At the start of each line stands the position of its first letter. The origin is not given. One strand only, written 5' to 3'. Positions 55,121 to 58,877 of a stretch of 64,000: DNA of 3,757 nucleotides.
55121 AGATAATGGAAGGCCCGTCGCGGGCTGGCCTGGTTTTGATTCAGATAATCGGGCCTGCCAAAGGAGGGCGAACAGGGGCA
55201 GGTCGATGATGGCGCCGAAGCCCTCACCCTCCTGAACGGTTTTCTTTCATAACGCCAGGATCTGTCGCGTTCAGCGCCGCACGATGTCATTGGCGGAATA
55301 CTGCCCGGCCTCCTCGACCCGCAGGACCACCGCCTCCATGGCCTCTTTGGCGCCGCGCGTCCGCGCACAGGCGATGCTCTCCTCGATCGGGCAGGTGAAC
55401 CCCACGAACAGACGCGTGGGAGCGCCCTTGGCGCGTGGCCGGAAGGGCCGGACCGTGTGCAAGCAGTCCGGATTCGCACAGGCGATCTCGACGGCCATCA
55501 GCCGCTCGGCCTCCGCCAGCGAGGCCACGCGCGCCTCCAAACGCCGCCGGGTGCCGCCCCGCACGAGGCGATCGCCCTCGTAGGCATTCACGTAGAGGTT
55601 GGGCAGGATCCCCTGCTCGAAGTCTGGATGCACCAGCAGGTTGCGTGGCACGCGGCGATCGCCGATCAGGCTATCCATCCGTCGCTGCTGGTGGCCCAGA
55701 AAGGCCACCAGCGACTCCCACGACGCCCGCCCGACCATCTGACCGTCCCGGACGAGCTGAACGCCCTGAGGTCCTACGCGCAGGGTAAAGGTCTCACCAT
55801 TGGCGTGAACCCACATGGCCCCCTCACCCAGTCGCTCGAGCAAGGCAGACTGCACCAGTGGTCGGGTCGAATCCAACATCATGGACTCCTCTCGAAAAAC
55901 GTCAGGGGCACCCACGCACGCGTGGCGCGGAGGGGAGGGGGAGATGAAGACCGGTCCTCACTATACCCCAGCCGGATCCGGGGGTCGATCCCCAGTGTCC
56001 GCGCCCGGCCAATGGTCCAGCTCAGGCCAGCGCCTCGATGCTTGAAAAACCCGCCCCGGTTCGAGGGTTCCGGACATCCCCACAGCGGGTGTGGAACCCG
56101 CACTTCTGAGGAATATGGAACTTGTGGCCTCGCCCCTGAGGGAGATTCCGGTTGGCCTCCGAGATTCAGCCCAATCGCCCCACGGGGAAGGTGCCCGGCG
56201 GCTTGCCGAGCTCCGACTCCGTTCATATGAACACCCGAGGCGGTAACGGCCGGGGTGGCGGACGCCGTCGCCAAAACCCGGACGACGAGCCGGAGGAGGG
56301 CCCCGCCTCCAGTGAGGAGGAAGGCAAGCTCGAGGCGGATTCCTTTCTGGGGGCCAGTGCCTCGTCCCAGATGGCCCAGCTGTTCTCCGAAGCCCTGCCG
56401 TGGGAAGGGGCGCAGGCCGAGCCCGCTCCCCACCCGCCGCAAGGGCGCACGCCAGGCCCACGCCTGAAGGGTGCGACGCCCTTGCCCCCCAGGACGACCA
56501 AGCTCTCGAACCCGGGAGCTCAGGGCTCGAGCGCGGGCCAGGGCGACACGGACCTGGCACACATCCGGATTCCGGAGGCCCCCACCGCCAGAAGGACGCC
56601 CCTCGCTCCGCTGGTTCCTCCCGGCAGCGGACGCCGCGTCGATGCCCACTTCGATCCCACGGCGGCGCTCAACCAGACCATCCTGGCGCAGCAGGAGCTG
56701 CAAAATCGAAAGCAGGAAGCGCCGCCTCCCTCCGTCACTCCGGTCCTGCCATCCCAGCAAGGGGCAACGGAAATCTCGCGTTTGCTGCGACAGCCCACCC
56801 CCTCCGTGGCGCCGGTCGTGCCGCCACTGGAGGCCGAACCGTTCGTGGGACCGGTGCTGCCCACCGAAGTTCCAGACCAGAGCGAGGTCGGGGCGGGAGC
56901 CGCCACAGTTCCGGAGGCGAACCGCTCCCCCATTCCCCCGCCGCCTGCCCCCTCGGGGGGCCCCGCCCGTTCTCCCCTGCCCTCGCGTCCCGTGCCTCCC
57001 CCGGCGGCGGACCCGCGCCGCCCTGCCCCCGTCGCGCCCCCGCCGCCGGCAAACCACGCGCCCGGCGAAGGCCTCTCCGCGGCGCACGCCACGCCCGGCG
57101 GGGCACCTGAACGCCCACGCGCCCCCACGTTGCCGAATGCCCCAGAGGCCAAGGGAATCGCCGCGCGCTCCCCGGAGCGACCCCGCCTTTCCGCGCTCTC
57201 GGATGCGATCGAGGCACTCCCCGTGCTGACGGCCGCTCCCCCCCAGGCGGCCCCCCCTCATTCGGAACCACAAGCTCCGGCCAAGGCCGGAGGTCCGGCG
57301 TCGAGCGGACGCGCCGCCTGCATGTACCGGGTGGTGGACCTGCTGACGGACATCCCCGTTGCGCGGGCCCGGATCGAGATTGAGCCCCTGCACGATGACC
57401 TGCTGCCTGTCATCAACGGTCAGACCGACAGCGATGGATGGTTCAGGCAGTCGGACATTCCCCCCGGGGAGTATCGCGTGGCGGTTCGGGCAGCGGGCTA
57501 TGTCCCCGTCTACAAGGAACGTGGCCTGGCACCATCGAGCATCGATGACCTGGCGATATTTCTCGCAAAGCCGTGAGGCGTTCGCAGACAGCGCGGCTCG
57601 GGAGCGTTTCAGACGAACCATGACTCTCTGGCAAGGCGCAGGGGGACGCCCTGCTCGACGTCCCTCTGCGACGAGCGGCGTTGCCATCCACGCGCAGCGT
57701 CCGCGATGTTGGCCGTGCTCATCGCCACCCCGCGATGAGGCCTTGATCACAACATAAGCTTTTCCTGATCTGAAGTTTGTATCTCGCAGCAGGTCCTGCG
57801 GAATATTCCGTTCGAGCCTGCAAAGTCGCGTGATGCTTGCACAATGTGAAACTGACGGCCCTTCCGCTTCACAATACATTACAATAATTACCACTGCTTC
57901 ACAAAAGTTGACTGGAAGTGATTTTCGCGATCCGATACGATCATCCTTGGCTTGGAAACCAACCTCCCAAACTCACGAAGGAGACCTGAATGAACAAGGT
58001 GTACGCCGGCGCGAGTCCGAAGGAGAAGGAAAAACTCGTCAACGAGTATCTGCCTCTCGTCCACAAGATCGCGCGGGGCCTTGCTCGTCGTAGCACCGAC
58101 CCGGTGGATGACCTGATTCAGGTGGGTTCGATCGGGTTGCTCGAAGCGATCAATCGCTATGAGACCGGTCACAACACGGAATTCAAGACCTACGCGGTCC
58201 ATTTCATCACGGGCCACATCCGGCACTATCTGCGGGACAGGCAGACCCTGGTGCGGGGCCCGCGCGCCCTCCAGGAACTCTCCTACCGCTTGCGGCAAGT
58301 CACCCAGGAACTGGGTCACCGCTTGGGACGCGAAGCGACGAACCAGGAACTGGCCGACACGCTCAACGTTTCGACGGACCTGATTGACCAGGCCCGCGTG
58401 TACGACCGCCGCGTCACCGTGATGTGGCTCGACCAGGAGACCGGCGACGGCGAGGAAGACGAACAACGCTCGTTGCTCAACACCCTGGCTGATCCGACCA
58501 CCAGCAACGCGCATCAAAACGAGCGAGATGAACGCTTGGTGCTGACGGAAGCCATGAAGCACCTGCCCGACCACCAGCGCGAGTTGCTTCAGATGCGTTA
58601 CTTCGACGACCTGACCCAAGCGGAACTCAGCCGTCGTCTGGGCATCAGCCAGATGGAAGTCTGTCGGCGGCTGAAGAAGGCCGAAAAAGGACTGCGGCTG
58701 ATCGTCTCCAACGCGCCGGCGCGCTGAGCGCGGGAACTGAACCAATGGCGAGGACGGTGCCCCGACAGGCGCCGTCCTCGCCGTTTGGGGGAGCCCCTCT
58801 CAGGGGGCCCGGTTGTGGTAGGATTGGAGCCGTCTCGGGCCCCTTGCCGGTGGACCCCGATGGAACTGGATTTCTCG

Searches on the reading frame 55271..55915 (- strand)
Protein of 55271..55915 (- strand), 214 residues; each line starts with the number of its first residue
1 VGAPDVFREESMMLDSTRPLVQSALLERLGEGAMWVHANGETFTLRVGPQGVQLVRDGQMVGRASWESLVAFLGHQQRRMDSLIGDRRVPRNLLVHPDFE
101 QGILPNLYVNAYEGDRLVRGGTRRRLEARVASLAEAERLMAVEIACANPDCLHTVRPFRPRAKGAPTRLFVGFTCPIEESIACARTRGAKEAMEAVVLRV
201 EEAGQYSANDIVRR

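Call 10: search_protein_families(library=pfam, proteins=[window:55271-55915:-], max_evalue=0.01)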
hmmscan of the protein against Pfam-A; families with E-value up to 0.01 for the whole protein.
window:55271-55915:- (214 aa): 0 families

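Call 12: find_encoding_contigs(protein=window:55271-55915:-, flank=3000, max_places=10)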
Protein window:55271-55915:- (214 aa): no gene with exactly this product is on record in the collection.

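Call 14: find_homologous_proteins(query=window:55271-55879:-)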
Query window:55271-55879:- (202 aa): 45 proteins with E <= 0.001 among 447 candidates.
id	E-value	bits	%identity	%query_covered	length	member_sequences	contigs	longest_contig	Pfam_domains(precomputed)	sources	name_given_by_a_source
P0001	2.9e-129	446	100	100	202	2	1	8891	-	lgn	-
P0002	4.9e-102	357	79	100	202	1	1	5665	-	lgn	-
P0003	8.1e-102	357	80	100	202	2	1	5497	-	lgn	-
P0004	9.3e-99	347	76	100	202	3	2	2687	-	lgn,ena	-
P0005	3.0e-97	342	80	100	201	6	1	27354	-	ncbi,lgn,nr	ncbi:MAG: hypothetical protein VKQ33_05180 [Candidatus Sericytochromatia bacterium]|nr:hypothetical 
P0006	2.3e-96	339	78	100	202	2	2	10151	-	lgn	-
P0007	7.0e-96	337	77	100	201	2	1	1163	-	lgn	-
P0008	1.0e-95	337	76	99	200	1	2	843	-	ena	-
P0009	2.2e-94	332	78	98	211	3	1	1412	-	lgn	-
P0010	7.5e-94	331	75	100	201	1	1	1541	-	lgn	-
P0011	2.6e-93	329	76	100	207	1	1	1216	-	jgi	jgi:hypothetical protein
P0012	1.0e-92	327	74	100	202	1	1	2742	-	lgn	-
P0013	1.4e-92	326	74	100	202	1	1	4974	-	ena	-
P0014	8.8e-91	321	74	100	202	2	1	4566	-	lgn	-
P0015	1.5e-90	320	75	100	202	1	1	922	-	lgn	-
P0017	4.0e-89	315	71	98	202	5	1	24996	-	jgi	jgi:hypothetical protein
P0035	1.7e-83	297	66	100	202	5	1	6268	-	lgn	-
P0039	1.5e-79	284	68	97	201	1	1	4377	-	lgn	-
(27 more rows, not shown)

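Call 17: find_related_loci(query=A1, collection=genome_contigs, flank=3000)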
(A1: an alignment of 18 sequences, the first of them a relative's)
Query A1 (202 aa) in genome_contigs; peptide patterns used: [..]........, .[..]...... (x = any residue, [..] = any of these).
59 stretches matched a pattern; 7 encode a relative of the query (tblastn E <= 1e-3); 7 distinct loci.
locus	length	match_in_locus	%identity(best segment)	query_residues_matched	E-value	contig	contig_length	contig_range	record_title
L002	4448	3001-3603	80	2-202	1e-103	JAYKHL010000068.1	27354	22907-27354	MAG: Candidatus Sericytochromatia bacterium isolate 1783137 NODE_10169924, whole genome shotgun sequence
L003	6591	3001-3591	77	6-202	2e-99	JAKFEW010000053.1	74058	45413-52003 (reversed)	MAG: Candidatus Sericytochromatia bacterium isolate LC083 contig-124_282, whole genome shotgun sequence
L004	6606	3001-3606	79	1-202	4e-100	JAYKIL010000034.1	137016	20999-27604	MAG: Candidatus Sericytochromatia bacterium isolate 454980 NODE_47657540, whole genome shotgun sequence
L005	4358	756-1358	80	2-202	5e-104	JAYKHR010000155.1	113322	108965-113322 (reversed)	MAG: Candidatus Sericytochromatia bacterium isolate 241672 NODE_53105485, whole genome shotgun sequence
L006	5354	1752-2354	71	1-201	3e-93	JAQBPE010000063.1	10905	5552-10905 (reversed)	MAG: Cyanobacteria bacterium RYN_339 scaffold_6197655, whole genome shotgun sequence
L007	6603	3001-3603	65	2-202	3e-86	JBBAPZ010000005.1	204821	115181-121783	MAG: Candidatus Sericytochromatia bacterium isolate EUL_180 ctg5-EUL_180, whole genome shotgun sequence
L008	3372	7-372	78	80-201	1e-62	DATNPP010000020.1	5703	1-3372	MAG TPA_asm: Oscillatoriaceae cyanobacterium isolate SMAG_U16484 k141_624550, whole genome shotgun sequence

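Call 22: find_related_loci(query=A1, collection=metagenome_contigs, flank=2500)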
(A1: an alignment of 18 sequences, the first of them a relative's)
Query A1 (202 aa) in metagenome_contigs; peptide patterns used: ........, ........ (x = any residue, [..] = any of these).
122 stretches matched a pattern; 3 encode a relative of the query (tblastn E <= 1e-3); 3 distinct loci.
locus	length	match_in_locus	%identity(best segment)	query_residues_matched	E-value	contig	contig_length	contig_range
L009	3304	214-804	70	6-202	2e-96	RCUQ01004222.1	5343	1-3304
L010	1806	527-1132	71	1-202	3e-99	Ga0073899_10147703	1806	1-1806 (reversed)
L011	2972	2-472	69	46-202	1e-72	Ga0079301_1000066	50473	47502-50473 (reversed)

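Call 23: find_encoding_contigs(protein=P0002, flank=2500, max_places=3)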
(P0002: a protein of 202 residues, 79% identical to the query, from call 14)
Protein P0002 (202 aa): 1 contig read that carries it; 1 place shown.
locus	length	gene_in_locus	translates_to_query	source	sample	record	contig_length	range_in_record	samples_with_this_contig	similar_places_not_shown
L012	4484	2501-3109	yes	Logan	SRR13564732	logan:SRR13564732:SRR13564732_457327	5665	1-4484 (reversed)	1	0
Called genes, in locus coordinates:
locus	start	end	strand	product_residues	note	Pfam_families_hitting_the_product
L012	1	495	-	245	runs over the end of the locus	PF04542:Sigma70_r2, PF04539:Sigma70_r3, PF13412:HTH_24 (faint), PF07638:Sigma70_ECF (weak), PF08281:Sigma70_r4_2, PF04545:Sigma70_r4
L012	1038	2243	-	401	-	PF13620:CarboxypepD_reg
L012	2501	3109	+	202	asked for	-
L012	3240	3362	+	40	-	-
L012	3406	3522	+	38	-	-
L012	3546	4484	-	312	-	?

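Call 24: find_encoding_contigs(protein=P0003, flank=2500, max_places=3)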
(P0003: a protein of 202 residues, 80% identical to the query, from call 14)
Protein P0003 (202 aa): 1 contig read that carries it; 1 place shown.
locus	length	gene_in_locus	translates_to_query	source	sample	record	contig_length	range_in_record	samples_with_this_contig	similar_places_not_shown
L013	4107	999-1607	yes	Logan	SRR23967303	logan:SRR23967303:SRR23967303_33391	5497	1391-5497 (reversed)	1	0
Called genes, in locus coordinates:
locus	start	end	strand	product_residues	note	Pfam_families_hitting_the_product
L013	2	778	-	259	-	?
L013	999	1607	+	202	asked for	-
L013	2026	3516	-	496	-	PF00082:Peptidase_S8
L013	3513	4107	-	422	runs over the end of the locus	-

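Call 25: find_encoding_contigs(protein=P0006, flank=2500, max_places=3)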
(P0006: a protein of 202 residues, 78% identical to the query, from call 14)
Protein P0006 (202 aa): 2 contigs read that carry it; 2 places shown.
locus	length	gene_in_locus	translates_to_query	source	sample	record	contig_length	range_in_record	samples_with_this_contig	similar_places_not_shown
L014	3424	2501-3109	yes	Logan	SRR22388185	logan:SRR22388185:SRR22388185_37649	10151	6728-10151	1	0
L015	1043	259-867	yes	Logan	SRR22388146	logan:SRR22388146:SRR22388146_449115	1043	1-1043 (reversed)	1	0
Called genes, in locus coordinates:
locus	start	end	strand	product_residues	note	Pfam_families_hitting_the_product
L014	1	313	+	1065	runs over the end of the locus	PF02384:N6_Mtase (faint)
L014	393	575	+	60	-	PF04964:Flp_Fap (weak)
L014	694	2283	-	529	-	PF13620:CarboxypepD_reg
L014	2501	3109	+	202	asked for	-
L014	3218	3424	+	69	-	?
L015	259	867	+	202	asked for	-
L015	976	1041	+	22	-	?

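Call 26: find_encoding_contigs(protein=P0017, flank=2500, max_places=3)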
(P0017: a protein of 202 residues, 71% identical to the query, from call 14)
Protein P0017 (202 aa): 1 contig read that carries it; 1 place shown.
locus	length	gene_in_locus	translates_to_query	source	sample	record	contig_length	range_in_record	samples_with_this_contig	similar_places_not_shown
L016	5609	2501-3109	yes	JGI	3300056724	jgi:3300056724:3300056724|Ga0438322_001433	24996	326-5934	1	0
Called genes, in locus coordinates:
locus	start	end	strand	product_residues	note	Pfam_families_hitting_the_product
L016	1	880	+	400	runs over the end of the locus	?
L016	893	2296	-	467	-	PF13620:CarboxypepD_reg (weak)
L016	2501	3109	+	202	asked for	-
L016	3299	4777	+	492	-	PF05227:CHASE3, PF00512:HisKA, PF02518:HATPase_c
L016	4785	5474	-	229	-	PF00106:adh_short, PF01370:Epimerase (weak), PF13561:adh_short_C2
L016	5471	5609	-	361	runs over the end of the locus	PF16396:DUF5005 (faint), PF04616:Glyco_hydro_43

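Call 35: search_protein_families(library=pfam, proteins=[L005:2686-3798:+, L006:4477-5259:+, L003:4898-5287:+, L005:1425-2195:+, L003:3399-4499:+, L006:2434-3927:+, L004:4059-4835:-, L008:595-2568:-], max_evalue=0.001)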
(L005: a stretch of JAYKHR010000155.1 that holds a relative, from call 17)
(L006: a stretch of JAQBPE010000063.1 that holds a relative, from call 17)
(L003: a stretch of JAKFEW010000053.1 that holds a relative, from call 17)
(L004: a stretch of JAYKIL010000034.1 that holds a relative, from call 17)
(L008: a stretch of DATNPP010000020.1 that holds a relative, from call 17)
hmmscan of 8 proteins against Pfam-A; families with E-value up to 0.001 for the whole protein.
L005:2686-3798:+ (370 aa): 0 families

L006:4477-5259:+ (260 aa): 3 families
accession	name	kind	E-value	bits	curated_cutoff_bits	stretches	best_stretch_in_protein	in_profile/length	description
PF00583.31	Acetyltransf_1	-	1.4e-10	41.9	20.7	1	150-246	15-116/116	Acetyltransferase (GNAT) family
PF13508.13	Acetyltransf_7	-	1.2e-08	35.7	27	1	168-248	3-84/84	Acetyltransferase (GNAT) domain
PF13673.13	Acetyltransf_10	-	5.1e-07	30.2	23.6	1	145-252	9-113/128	Acetyltransferase (GNAT) domain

L003:4898-5287:+ (129 aa): 0 families

L005:1425-2195:+ (256 aa): 1 family
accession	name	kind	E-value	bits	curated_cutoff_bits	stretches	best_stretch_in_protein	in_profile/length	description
PF22043.2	DUF6935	-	9.5e-06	26.2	27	0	99-144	8-53/158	Domain of unknown function (DUF6935)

L003:3399-4499:+ (366 aa): 1 family
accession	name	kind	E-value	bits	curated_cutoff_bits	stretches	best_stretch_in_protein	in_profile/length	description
PF22043.2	DUF6935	-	2.7e-10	40.9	27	1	210-364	10-152/158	Domain of unknown function (DUF6935)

L006:2434-3927:+ (497 aa): 0 families

L004:4059-4835:- (258 aa): 0 families

L008:595-2568:- (657 aa): 7 families
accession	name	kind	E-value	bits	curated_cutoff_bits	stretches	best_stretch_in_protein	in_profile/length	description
PF08448.16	PAS_4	-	1.9e-37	128.3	23.1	3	52-161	2-110/110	PAS fold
PF02518.31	HATPase_c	-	5.5e-32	110.9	26.4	1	538-647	2-110/111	Histidine kinase-, DNA gyrase B-, and HSP90-like ATPase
PF13426.13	PAS_9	-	3.1e-25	88.9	27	1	183-276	3-102/103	PAS domain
PF00512.31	HisKA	-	1.8e-21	76.4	26.9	1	424-491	2-66/66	His Kinase A (phospho-acceptor) domain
PF08447.18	PAS_3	-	4e-15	56.3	25.6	2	194-268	3-84/89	PAS fold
PF00989.32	PAS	-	4.3e-15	56.1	22.6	1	172-264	2-100/113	PAS fold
PF13188.13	PAS_8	-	2.8e-08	33.8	21.8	1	171-226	1-56/65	PAS domain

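Call 44: predict_structure(alignment_id=A1)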
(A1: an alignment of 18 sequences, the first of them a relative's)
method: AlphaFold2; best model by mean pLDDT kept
length: 202 residues; sequences in the alignment: 18
mean_pLDDT: 82.7   pTM: 0.68
mean pLDDT of the five models: 82.7, 82.4, 81.9, 80.0, 77.9
residues with pLDDT >= 90: 92; 70-90: 76; 50-70: 20; < 50: 14
segments of 3 or more residues with pLDDT < 50: 103-106, 108-110, 197-202
pLDDT, mean of each block of 10 residues (from residue 1): 71 91 91 92 95 90 88 92 94 85 48 84 94 89 85 82 68 77 88 59 29
secondary structure, 60 per line:
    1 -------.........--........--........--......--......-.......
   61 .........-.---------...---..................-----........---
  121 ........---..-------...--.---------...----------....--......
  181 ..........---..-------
elements in order: E8-16 E19-26 E29-36 E39-44 E47-52 H54-69 H87-94 E95-104 E110-117 H121-128 E141-143 E156-158 H169-172 H175-190

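Call 48: fold_search(model_id=the predicted structure, library=pdb)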
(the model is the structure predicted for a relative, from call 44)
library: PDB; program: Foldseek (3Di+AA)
matches with E <= 10: 452; with E <= 0.001: 0
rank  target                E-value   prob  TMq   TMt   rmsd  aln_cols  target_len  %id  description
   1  7tom                  7.2e-01  0.35  0.17  0.07  15.7       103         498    8  X-ray crystal structure of glycerol dibiphytanyl glycerol tetraether - macrocyclic archaeol synthase (GDGT-MAS) from Met (released 2022-08-31)
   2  3cu3                  8.1e-01  0.15  0.14  0.16  14.6        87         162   13  Crystal structure of a domain of unknown function with a cystatin-like fold (npun_r1993) from nostoc punctiforme pcc 731 (released 2008-04-29)
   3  6pon_B                8.1e-01  0.07  0.19  0.14  21.2       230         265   12  CRYSTAL STRUCTURE OF THE N-TERMINAL DOMAIN OF FIBRONECTIN- BINDING PROTEIN PAVA FROM STREPTOCOCCUS PNEUMONIAE (released 2019-07-31)
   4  2b3o                  8.6e-01  0.04  0.13  0.07  18.7       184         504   12  Crystal structure of human tyrosine phosphatase SHP-1 (released 2005-10-25)
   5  4has_A                9.1e-01  0.20  0.13  0.23  12.1        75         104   12  Crystal structure of PX domain of human sorting nexin SNX27 (released 2013-04-24)
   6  5g1k_B                9.1e-01  0.15  0.16  0.14  13.6       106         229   15  A triple mutant of DsbG engineered for denitrosylation (released 2016-05-25)
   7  3bk2                  9.1e-01  0.03  0.10  0.06  15.0       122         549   13  Crystal Structure Analysis of the RNase J/UMP complex (released 2008-01-22)
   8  5h3x                  9.7e-01  0.21  0.18  0.14  17.9       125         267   10  The structure of the N-terminal of the fibronectin/fibrinogen-binding protein from Streptococcus suis (FBPS) (released 2016-11-16)
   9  3n6r_A                9.7e-01  0.05  0.15  0.06  16.4       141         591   13  CRYSTAL STRUCTURE OF the holoenzyme of PROPIONYL-COA CARBOXYLASE (PCC) (released 2010-08-25)
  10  5o3w_D                1.0e+00  0.09  0.16  0.05  17.6       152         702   12  Structural characterization of the fast and promiscuous macrocyclase from plant - PCY1-S562A bound to Presegetalin A1 (released 2018-02-07)
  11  2h0i_A                1.1e+00  0.14  0.16  0.14  13.7       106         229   16  Crystal Structure of DsbG V216M mutant (released 2007-04-24)
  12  5o3w_B                1.1e+00  0.09  0.16  0.05  18.3       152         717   12  Structural characterization of the fast and promiscuous macrocyclase from plant - PCY1-S562A bound to Presegetalin A1 (released 2018-02-07)
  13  8pxf_A                1.2e+00  0.35  0.16  0.15  12.3        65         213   14  Crystal structure of the full length Hh1412 Dsb homodimer. (released 2024-08-07)
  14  2h0h_B                1.2e+00  0.12  0.16  0.14  13.6       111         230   15  Crystal Structure of DsbG K113E mutant (released 2007-04-24)
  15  5o3w_A                1.2e+00  0.09  0.16  0.05  17.6       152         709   12  Structural characterization of the fast and promiscuous macrocyclase from plant - PCY1-S562A bound to Presegetalin A1 (released 2018-02-07)
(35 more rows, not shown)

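Call 55: find_encoding_contigs(protein=P0013, flank=3500, max_places=2)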
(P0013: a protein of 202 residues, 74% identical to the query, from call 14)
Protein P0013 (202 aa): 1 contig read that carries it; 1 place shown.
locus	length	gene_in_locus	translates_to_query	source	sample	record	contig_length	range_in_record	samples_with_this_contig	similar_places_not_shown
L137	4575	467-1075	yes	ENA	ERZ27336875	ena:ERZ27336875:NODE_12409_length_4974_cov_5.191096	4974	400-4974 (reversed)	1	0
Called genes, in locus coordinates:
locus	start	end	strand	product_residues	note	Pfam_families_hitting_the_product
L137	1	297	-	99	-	?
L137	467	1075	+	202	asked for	-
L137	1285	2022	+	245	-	-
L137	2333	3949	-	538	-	-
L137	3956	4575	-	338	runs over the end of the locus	?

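Call 56: find_encoding_contigs(protein=P0014, flank=3500, max_places=2)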
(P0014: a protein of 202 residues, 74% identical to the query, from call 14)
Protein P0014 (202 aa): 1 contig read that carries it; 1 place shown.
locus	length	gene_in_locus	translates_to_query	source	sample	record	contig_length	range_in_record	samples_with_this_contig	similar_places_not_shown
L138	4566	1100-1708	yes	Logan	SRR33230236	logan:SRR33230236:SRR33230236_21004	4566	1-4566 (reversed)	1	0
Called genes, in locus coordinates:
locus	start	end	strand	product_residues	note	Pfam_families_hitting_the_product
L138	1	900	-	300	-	?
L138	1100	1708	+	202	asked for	-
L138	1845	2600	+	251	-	PF22043:DUF6935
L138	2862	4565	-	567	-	?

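Call 57: find_encoding_contigs(protein=P0035, flank=3500, max_places=2)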
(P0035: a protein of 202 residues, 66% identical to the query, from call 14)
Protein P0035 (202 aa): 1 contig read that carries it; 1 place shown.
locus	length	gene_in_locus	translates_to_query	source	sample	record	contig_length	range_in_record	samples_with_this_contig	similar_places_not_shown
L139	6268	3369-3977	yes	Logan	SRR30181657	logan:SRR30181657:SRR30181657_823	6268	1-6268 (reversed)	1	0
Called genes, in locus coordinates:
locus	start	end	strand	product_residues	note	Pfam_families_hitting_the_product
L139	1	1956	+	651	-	?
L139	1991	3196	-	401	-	PF13620:CarboxypepD_reg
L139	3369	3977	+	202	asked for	-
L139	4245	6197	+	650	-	PF00989:PAS (weak), PF08448:PAS_4 (weak), PF00989:PAS, PF08448:PAS_4, PF00989:PAS (weak), PF08447:PAS_3, PF00512:HisKA, PF02518:HATPase_c, +2 more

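Call 58: find_encoding_contigs(protein=P0039, flank=3500, max_places=2)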
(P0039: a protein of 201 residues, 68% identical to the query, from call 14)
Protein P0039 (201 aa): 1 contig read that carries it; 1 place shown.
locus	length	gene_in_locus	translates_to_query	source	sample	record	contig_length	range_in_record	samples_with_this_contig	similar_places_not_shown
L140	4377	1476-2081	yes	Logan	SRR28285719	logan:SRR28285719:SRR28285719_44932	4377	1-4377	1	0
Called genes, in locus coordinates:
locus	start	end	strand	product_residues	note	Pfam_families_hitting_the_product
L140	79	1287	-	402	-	PF13620:CarboxypepD_reg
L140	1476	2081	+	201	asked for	-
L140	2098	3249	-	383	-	PF10779:XhlA (faint), PF12329:TMF_DNA_bd (faint)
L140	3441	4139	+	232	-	PF22043:DUF6935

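Call 74: search_solved_structures(query=A1, max_evalue=1)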
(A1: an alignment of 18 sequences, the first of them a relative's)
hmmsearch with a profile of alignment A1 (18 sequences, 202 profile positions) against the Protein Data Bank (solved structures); distinct sequences matched with E-value up to 1: 0.

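Call 75: search_protein_families(library=ncbifam, proteins=[window:55271-55879:-, L005:1425-2195:+], max_evalue=0.1)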
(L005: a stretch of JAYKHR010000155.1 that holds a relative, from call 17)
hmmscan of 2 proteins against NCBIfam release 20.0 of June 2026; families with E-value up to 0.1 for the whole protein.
window:55271-55879:- (202 aa): 0 families

L005:1425-2195:+ (256 aa): 1 family
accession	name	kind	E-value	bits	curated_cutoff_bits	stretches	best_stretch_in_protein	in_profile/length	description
NF050083.1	Myco_VOC_HglS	equivalog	0.059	12.2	600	1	92-148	302-358/436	2-oxoadipate dioxygenase/decarboxylase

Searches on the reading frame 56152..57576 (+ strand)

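Call 10: search_protein_families(library=pfam, proteins=[window:56152-57576:+], max_evalue=0.01)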
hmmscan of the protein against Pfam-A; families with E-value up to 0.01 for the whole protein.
window:56152-57576:+ (474 aa): 1 family
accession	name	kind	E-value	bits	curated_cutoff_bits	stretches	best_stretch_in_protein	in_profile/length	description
PF13620.12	CarboxypepD_reg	-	1.9e-08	35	32.3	1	393-455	5-64/82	Carboxypeptidase regulatory-like domain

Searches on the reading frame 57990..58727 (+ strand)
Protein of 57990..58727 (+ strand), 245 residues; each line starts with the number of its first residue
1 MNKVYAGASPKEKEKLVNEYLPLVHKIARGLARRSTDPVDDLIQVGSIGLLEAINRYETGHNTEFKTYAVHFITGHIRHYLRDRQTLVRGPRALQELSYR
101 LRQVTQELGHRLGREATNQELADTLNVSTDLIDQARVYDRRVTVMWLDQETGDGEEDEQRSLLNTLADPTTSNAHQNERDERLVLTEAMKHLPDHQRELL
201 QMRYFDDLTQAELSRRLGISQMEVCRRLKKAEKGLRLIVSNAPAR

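Call 10: search_protein_families(library=pfam, proteins=[window:57990-58727:+], max_evalue=0.01)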
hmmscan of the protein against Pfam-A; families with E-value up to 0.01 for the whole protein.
window:57990-58727:+ (245 aa): 12 families
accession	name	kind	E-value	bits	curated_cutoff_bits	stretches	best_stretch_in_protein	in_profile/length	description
PF04542.20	Sigma70_r2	-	2.7e-16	59.6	24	1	16-85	1-69/71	Sigma-70 region 2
PF04545.22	Sigma70_r4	-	3.4e-16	58.9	24.1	1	188-236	1-49/50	Sigma-70, region 4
PF08281.18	Sigma70_r4_2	-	4e-10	39.6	25.7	1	184-233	3-52/54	Sigma-70, region 4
PF04539.22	Sigma70_r3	-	1.2e-07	32.1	25.3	1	96-157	1-60/78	Sigma-70 region 3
PF07638.17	Sigma70_ECF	-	5.4e-06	26.9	21.1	1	171-231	112-175/185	ECF sigma factor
PF13412.12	HTH_24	-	9.2e-06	25.6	21.9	1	207-233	17-43/48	Winged helix-turn-helix DNA-binding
PF13404.12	HTH_AsnC-type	-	0.00021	21.5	27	0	209-231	19-41/42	AsnC-type helix-turn-helix domain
PF04967.18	HTH_10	-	0.00028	21.1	23.1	0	208-233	24-49/53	HTH DNA binding domain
PF12802.13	MarR_2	-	0.00046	20.7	27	1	204-233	16-46/61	MarR family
PF08279.18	HTH_11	-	0.0027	18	25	0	207-238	15-46/55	HTH domain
PF13545.12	HTH_Crp_2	-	0.0059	17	27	0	207-230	22-45/70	Crp-like helix-turn-helix domain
PF01381.28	HTH_3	-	0.0081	16.6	23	0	207-221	9-23/55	Helix-turn-helix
